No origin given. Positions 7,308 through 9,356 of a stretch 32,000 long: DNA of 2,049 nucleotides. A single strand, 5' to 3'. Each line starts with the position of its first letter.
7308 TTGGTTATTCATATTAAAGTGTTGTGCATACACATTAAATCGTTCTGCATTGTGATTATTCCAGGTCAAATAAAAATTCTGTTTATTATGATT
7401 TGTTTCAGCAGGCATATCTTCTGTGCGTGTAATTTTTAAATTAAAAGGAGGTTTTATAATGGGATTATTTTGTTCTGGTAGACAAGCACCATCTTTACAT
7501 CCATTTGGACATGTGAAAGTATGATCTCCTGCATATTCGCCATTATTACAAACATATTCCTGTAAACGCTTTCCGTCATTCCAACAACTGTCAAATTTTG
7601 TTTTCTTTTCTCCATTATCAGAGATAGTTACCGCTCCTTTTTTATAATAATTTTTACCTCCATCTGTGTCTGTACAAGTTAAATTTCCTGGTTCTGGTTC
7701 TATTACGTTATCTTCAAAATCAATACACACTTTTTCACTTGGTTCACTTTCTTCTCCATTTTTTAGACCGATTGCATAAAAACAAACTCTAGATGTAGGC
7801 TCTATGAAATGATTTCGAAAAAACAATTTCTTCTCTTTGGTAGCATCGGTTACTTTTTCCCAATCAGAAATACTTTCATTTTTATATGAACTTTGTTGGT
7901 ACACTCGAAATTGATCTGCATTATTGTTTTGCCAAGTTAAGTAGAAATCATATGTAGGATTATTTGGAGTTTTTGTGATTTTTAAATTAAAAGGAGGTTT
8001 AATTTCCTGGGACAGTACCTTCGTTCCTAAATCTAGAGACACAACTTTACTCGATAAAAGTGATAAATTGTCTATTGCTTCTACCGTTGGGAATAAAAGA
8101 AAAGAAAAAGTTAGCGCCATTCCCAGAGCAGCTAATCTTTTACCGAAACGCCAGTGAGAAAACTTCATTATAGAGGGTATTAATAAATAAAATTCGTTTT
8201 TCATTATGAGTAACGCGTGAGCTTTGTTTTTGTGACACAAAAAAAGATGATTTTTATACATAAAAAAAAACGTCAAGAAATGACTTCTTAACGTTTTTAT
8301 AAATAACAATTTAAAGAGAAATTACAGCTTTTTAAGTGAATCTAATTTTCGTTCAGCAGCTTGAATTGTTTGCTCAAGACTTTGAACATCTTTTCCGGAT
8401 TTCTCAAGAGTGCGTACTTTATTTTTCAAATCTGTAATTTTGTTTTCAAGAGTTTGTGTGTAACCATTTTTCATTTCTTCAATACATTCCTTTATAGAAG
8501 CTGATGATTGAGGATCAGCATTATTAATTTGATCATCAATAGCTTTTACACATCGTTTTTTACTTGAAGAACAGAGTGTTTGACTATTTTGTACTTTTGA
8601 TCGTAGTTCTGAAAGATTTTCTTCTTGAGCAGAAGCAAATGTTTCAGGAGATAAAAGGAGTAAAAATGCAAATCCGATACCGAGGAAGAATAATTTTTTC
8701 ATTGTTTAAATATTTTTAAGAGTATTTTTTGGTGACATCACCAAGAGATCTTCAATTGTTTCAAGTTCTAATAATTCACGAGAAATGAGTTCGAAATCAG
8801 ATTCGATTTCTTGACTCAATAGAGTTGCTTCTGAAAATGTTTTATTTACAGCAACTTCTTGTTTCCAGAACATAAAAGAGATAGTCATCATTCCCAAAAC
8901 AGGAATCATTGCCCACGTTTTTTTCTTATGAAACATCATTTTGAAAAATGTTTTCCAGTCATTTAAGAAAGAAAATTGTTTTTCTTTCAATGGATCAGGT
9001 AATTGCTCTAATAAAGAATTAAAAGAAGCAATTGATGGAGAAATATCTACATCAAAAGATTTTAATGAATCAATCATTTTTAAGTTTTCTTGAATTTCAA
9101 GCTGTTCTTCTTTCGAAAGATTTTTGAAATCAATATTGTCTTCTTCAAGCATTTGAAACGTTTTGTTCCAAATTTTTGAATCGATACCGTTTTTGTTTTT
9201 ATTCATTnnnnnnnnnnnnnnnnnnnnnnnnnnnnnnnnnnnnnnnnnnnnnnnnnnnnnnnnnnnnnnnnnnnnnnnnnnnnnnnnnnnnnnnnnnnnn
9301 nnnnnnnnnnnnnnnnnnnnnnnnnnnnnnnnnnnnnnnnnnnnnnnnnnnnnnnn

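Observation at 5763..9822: ECF sigma module 1: the same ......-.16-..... promoter precedes both the sigma operon and the ~800-aa SLH surface-protein gene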

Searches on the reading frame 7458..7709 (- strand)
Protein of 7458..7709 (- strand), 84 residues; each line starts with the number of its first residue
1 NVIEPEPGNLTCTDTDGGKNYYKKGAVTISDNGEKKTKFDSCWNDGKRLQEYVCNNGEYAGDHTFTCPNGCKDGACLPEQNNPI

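Call 64: search_protein_families(library=pfam, proteins=[window:7458-7709:-], max_evalue=1)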
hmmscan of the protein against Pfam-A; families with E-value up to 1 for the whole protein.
window:7458-7709:- (84 aa): 1 family
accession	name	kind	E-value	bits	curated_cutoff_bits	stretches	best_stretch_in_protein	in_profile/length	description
PF16499.11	Melibiase_2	-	0.013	15.2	23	1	7-50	99-143/284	Alpha galactosidase A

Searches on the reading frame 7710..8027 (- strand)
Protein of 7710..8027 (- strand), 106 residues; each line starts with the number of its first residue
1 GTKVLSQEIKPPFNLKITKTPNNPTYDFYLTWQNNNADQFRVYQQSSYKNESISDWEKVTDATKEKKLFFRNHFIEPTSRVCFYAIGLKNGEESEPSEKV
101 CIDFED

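Call 64: search_protein_families(library=pfam, proteins=[window:7710-8027:-], max_evalue=1)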
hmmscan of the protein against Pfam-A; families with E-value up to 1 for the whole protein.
window:7710-8027:- (106 aa): 1 family
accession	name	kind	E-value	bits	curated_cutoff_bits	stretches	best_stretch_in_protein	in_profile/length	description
PF22681.2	Lmo2446-like_N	-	0.081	13.6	29.7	1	15-55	31-71/72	Lmo2446-like, N-terminal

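Call 72: search_solved_structures(query=A3, max_evalue=10)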
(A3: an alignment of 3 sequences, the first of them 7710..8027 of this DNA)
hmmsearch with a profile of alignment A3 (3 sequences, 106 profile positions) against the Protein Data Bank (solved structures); distinct sequences matched with E-value up to 10: 13.
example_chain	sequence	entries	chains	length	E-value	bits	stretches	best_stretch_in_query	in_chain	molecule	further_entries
6cay_A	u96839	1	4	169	0.053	16.9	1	10-55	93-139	Sterol-binding protein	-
5yqi_A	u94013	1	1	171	0.053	16.9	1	10-55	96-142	Membrane-anchored lipid-binding protein YSP2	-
8r07_A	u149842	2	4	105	0.21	15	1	20-92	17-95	Nuclear factor of activated T-cells, cytoplasmic 2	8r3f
5yqj_A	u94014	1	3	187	0.61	13.5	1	10-44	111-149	Membrane-anchored lipid-binding protein LAM4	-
1s9k_C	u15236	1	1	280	0.82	13.1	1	20-89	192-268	Nuclear factor of activated T-cells, cytoplasmic 2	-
1owr_M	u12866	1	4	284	0.86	13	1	20-89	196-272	Nuclear factor of activated T-cells, cytoplasmic 2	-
1p7h_L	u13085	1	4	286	0.87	13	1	20-89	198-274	Nuclear factor of activated T-cells, cytoplasmic 2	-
2as5_N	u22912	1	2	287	0.88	13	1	20-89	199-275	Nuclear factor of activated T-cells, cytoplasmic 2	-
9vrq_N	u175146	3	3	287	0.91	12.9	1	20-89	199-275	Nuclear factor of activated T-cells, cytoplasmic 2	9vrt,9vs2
8ow4_A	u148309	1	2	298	0.98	12.8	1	20-89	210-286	Nuclear factor of activated T-cells, cytoplasmic 2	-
2o93_L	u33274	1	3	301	1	12.8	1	20-89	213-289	actor of activated T-cells, cytoplasmic 2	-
1a02_N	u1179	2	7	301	1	12.8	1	20-89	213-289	NUCLEAR FACTOR OF ACTIVATED T CELLS | Nuclear factor of activated T-cells, cytoplasmic 2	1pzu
5xjr_2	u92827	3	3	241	1.2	12.5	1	10-55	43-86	Gem-associated protein 2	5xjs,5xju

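Call 80: predict_structure(alignment_id=A3)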
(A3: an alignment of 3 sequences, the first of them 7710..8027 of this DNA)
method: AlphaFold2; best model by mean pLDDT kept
length: 106 residues; sequences in the alignment: 3
mean_pLDDT: 81.7   pTM: 0.75
mean pLDDT of the five models: 81.7, 79.9, 78.8, 77.8, 76.2
residues with pLDDT >= 90: 36; 70-90: 51; 50-70: 15; < 50: 4
segments of 3 or more residues with pLDDT < 50: 1-3
pLDDT, mean of each block of 10 residues (from residue 1): 55 86 87 83 86 87 87 68 91 89 79
secondary structure, 60 per line:
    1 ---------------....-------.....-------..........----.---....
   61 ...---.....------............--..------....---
elements in order: E16-19 E27-31 E39-48 E57-63 E67-71 E78-89 E100-103

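Call 83: fold_search(model_id=the predicted structure, library=pdb)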
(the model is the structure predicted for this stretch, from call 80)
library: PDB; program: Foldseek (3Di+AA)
matches with E <= 10: 1907; with E <= 0.001: 24
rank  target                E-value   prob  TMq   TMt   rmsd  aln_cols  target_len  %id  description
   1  4n68                  6.5e-05  1.00  0.62  0.65   3.4       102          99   16  Crystal structure of an internal FN3 domain from human Contactin-5 [PSI-NYSGRC-005804] (released 2013-10-30)
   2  1uen_MODEL_1_A        1.8e-04  1.00  0.60  0.52   6.6       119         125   13  Solution Structure of The Third Fibronectin III Domain of Human KIAA0343 Protein (released 2003-11-19)
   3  4u3h                  2.9e-04  1.00  0.62  0.66   3.1        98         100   19  Crystal structure of FN3con (released 2015-02-11)
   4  6hnf_MODEL_1_A        3.6e-04  1.00  0.61  0.69   3.4       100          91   18  Structure in solution of human fibronectin type III-domain 14 (released 2018-10-10)
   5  4o00_A                3.8e-04  1.00  0.61  0.63   3.7       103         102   14  Crystal structure of the Titin A-band domain A3 (released 2014-12-24)
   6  7ox5_K                3.8e-04  1.00  0.64  0.40   3.6       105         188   14  hIL-9:hIL-9Ra complex (released 2022-12-28)
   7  4o00_B                4.5e-04  1.00  0.60  0.61   4.1       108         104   15  Crystal structure of the Titin A-band domain A3 (released 2014-12-24)
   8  4y61_A                5.0e-04  1.00  0.61  0.19   3.5        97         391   18  Crystal structure of the complex between Slitrk2 LRR1 and PTP delta Ig1-Fn1 (released 2015-06-03)
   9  4lsd_A                5.3e-04  1.00  0.62  0.67   3.0       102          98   15  Myokine structure (released 2013-10-16)
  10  6x38                  5.9e-04  1.00  0.59  0.66   3.8        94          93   11  Crystal structure of the FN5 domain of Drosophila Lar (released 2021-05-26)
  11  6tpv_B                6.2e-04  1.00  0.64  0.37   3.4       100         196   19  Crystal structures of FNIII domain one and two of the human leucocyte common antigen-related protein, LAR (released 2020-05-13)
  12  3di2_D                6.2e-04  1.00  0.60  0.36   4.0       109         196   16  Crystal structure of the complex of human interleukin-7 with unglycosylated human interleukin-7 receptor alpha ectodom (released 2009-01-27)
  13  6x39                  6.9e-04  1.00  0.59  0.62   4.0       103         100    8  Crystal structure of the FN5 domain of Mouse Lar (released 2021-05-26)
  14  5e53_B                7.3e-04  1.00  0.60  0.25   3.7        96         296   10  Crystal structure of chicken CNTN1 FN1-FN3 domains (released 2016-08-31)
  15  2dbj_MODEL_1_A        7.3e-04  1.00  0.61  0.53   6.6       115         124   12  Solution structures of the fn3 domain of human Proto-oncogene tyrosine-protein kinase MER precursor (released 2006-12-19)
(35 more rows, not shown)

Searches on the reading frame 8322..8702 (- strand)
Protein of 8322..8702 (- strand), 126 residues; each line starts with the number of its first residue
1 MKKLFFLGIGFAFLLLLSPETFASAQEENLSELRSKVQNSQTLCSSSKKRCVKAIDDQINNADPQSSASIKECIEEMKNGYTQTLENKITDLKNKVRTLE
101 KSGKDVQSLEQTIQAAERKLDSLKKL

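Call 5: search_protein_families(library=pfam, proteins=[window:8322-8702:-], max_evalue=0.01)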
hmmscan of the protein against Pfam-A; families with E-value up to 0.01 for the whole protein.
window:8322-8702:- (126 aa): 4 families
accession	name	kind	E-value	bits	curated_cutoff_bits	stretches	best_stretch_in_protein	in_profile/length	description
PF20079.4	DUF6474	-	0.00017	22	27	1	20-63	163-206/216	Family of unknown function (DUF6474)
PF08702.15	Fib_alpha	-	0.0015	19.2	29.9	1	27-125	34-123/143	Fibrinogen alpha/beta chain family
PF00038.26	Filament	-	0.0028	17.8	40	1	26-125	140-238/313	Intermediate filament protein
PF06207.16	DUF1002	-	0.0097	16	26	0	37-115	142-219/220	Protein of unknown function (DUF1002)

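Call 26: search_protein_families(library=ncbifam, proteins=[window:8322-8702:-], max_evalue=0.01)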
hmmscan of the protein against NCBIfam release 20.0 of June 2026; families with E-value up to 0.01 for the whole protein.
window:8322-8702:- (126 aa): 9 families
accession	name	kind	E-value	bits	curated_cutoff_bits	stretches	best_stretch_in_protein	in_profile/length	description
NF033885.1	conj_TraP_IncI1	equivalog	4.3e-05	23.4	135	1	5-124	22-134/217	conjugal transfer protein TraP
TIGR03319.1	RNase_Y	equivalog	0.0018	16.9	454.35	1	5-124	6-124/514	ribonuclease Y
TIGR01843.1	type_I_hlyD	subfamily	0.003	16.6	208.65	1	24-126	84-186/422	HlyD family type I secretion periplasmic adaptor subunit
NF045622.1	Npun_F5560_fam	hypoth_equivalog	0.0046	17.1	125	1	25-111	51-135/156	Npun_F5560 family protein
NF045829.1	UU052_fam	exception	0.0054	15.5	210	1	2-100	2-86/662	MSC_0620 family F1-like ATPase-associated subunit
NF003034.1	PRK03918.1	equivalog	0.0057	14.7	700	1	27-125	472-570/878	DNA double-strand break repair ATPase Rad50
TIGR04527.1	mycoplas_twoTM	subfamily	0.0061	16.3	125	1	20-123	28-126/248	MG_279/MG_280 family protein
NF047516.1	LA_3659_fam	equivalog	0.0083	15.7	36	0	48-118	132-203/221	LA_3659 family protein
NF047514.1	SpiroCoCo_N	equivalog_domain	0.0083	15.7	75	0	48-118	132-203/221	SpiroCoCo family coiled-coil protein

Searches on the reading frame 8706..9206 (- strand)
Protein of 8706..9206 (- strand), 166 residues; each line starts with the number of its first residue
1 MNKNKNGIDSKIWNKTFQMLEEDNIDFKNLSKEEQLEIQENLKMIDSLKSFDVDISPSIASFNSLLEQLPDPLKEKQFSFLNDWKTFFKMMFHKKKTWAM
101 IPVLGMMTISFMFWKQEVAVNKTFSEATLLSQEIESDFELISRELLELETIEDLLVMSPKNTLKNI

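Call 5: search_protein_families(library=pfam, proteins=[window:8706-9206:-], max_evalue=0.01)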
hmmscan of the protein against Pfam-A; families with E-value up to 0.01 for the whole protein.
window:8706-9206:- (166 aa): 0 families

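Call 26: search_protein_families(library=ncbifam, proteins=[window:8706-9206:-], max_evalue=0.01)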
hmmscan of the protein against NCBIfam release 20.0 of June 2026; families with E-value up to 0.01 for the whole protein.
window:8706-9206:- (166 aa): 0 families

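Call 29: search_solved_structures(query=window:8706-9206:-, max_evalue=10)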
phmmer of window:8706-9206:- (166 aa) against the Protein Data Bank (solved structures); distinct sequences matched with E-value up to 10: 0.

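Call 44: find_homologous_proteins(query=window:8706-9206:-, max_evalue=0.001)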
Query window:8706-9206:- (166 aa): 2 proteins with E <= 0.001 among 45 candidates.
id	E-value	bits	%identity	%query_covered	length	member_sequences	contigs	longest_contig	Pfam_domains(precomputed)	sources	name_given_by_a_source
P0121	1.1e-98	346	100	100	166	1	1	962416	-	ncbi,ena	-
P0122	2.6e-47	179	52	100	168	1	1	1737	-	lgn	-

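Call 53: search_solved_structures(query=A2, max_evalue=10)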
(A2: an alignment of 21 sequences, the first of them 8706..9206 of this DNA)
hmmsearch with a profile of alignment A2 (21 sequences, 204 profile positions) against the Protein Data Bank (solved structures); distinct sequences matched with E-value up to 10: 14.
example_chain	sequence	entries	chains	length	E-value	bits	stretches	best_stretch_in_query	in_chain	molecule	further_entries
7sax_C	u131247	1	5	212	3.5e-05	26.9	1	84-177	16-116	GldL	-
24vc_C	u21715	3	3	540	0.033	17.2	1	34-118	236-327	Lysosomal cobalamin transport escort protein LMBD1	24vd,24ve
8ygd_X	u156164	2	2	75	0.1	15.5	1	82-125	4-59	1-deoxy-D-xylulose-5-phosphate synthase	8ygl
6nhp_B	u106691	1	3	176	0.28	14.2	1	141-191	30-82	Hemagglutinin HA2 chain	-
8a3w_a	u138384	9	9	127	0.3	14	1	20-87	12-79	Putative 60S ribosomal protein L35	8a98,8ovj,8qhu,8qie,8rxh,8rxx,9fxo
6az3_a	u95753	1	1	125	0.3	14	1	20-87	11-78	60S_ribosomal_protein_L35_putative/GeneDB:LmjF.26.2330/GeneDB:LmjF.26.2340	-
3jcs_a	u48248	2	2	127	0.3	14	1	20-87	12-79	ribosomal protein L29 | uL29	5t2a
6mkg_A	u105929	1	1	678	0.43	13.5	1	100-181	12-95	penicillin binding protein 5 (PBP5)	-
5j10_A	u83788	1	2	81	0.54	13.2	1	22-69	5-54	peptide design 2L4HC2_24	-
9vfj_F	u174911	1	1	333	0.67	12.9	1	89-147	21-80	Photosystem I reaction center subunit III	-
9uas_F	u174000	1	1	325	0.8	12.7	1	90-139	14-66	PsaF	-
7zoq_A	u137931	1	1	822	1.7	11.6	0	24-68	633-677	TPR-CHAT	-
6foc_G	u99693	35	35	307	2.6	11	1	144-182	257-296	ATP synthase gamma chain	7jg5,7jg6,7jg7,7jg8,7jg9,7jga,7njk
7s8u_A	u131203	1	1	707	7.6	9.5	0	94-129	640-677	Solute carrier family 15 member 1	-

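Call 54: search_protein_families(library=pfam, alignment_id=A2, max_evalue=1)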
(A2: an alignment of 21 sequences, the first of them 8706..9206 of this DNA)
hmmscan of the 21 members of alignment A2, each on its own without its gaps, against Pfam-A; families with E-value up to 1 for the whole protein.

A. member 1, window:8706-9206:- (166 aa): 0 families

B. families by the number of members that match (of 21 scanned): 24 families
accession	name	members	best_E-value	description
PF02645.21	DegV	2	0.0086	Uncharacterised protein, DegV family COG1307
PF04588.18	HIG_1_N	2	0.084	Hypoxia induced protein conserved region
PF08471.15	Ribonuc_red_2_N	1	0.0065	Class II vitamin B12-dependent ribonucleotide reductase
PF20769.2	YPEB_N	1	0.038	YpeB N-terminal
PF24151.2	ArlX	1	0.038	ArlX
PF05066.19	HARE-HTH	1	0.075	HB1, ASXL, restriction endonuclease HTH domain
PF01638.23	HxlR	1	0.079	HxlR-like helix-turn-helix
PF20870.2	FAM186A-B_N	1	0.086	FAM186A/B, N-terminal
PF13499.12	EF-hand_7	1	0.089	EF-hand domain pair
PF13624.11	SurA_N_3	1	0.093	SurA-like N-terminal domain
PF24408.1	wHTH-Calcineurin_assc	1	0.1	wHTH-Calcineurin_assc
PF06729.17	CENP-R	1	0.11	Kinetochore component, CENP-R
PF17282.7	DUF5347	1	0.11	Family of unknown function (DUF5347)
PF04255.20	DUF433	1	0.12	Protein of unknown function (DUF433)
PF00038.26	Filament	1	0.13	Intermediate filament protein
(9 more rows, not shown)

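Call 82: predict_structure(alignment_id=A4)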
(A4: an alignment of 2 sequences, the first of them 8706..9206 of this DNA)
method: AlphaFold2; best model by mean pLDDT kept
length: 166 residues; sequences in the alignment: 2
mean_pLDDT: 46.9   pTM: 0.33
mean pLDDT of the five models: 46.9, 45.0, 44.5, 41.8, 40.7
residues with pLDDT >= 90: 0; 70-90: 24; 50-70: 30; < 50: 112
segments of 3 or more residues with pLDDT < 50: 1-6, 51-54, 59-142, 152-155, 157-166
pLDDT, mean of each block of 10 residues (from residue 1): 51 74 67 73 60 50 46 34 34 32 27 29 38 45 48 46 41
secondary structure, 60 per line:
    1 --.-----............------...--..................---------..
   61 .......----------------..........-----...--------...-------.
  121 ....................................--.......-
elements in order: H10-20 H32-49 H59-67 H84-93 E99-101 E110-112 H120-156 H159-165
